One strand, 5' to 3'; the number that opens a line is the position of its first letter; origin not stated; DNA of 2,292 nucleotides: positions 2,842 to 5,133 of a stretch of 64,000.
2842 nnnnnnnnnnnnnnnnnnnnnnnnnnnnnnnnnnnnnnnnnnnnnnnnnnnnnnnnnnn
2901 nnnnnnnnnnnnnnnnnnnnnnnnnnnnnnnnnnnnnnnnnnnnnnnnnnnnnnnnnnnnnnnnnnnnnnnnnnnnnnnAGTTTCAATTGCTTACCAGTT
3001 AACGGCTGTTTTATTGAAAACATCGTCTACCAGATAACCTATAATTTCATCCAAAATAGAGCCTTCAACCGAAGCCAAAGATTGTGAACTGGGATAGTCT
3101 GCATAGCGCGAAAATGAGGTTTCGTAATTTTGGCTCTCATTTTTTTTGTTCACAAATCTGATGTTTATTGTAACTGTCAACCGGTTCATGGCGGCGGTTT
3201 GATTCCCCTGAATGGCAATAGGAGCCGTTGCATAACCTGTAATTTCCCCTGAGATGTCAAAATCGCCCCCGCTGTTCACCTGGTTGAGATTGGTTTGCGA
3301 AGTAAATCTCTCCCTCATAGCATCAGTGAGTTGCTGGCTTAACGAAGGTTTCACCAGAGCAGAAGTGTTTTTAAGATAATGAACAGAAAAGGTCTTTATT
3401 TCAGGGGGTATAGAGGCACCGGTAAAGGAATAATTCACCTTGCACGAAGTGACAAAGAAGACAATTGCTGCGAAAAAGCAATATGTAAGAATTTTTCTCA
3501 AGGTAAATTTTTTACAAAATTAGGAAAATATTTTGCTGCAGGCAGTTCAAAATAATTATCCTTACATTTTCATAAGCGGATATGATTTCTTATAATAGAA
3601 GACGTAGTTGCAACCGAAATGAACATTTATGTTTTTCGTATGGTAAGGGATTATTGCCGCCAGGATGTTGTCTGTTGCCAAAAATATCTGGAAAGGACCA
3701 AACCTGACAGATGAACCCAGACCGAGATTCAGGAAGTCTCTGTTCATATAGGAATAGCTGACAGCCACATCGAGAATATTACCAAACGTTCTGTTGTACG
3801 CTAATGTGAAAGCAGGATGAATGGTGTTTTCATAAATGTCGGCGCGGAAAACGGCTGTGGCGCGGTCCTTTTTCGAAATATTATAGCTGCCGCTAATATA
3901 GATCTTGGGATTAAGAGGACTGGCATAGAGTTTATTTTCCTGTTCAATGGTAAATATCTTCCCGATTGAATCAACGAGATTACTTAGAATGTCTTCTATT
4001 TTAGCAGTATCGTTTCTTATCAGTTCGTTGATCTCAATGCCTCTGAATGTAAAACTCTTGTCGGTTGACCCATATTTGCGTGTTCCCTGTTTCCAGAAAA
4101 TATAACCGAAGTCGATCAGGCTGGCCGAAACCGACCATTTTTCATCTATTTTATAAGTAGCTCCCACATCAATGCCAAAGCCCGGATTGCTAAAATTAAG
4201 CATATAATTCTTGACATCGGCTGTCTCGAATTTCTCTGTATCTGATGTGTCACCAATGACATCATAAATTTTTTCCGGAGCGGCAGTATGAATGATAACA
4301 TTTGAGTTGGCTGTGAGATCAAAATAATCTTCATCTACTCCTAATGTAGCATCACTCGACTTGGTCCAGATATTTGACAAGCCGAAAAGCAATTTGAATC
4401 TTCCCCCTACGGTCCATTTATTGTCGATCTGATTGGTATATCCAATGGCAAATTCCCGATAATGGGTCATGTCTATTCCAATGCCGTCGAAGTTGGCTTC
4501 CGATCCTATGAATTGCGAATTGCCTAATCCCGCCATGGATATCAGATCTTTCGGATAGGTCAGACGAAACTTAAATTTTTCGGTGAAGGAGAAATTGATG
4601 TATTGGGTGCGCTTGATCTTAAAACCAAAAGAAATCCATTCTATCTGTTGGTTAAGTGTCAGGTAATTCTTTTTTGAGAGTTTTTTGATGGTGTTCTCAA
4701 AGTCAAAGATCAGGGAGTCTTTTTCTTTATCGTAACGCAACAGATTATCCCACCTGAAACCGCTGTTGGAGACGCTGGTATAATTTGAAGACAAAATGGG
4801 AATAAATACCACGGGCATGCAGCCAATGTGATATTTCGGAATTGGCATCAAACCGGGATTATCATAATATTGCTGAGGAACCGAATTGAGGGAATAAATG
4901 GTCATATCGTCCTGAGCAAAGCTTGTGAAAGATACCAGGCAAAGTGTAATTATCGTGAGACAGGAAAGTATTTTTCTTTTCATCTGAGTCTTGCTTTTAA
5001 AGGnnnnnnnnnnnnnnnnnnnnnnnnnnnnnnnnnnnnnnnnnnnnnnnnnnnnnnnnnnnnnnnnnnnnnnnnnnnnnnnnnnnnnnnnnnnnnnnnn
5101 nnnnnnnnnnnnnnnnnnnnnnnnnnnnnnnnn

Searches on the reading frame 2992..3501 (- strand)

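Call 66: search_protein_families(library=pfam, proteins=[window:2992-3501:-], max_evalue=0.0001)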
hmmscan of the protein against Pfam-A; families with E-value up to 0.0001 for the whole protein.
window:2992-3501:- (169 aa): 1 family
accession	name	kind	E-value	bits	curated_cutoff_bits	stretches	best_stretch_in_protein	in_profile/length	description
PF04390.17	LptE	-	1.6e-14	55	23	1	35-164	1-117/118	Lipopolysaccharide-assembly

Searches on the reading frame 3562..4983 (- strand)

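Call 54: search_protein_families(library=pfam, proteins=[window:3562-4983:-], max_evalue=0.0001)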
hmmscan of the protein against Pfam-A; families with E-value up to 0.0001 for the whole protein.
window:3562-4983:- (473 aa): 1 family
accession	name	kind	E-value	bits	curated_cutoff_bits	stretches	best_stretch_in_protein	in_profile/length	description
PF18990.6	DUF5723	-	1.5e-88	298.5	26.8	1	59-438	11-376/376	Family of unknown function (DUF5723)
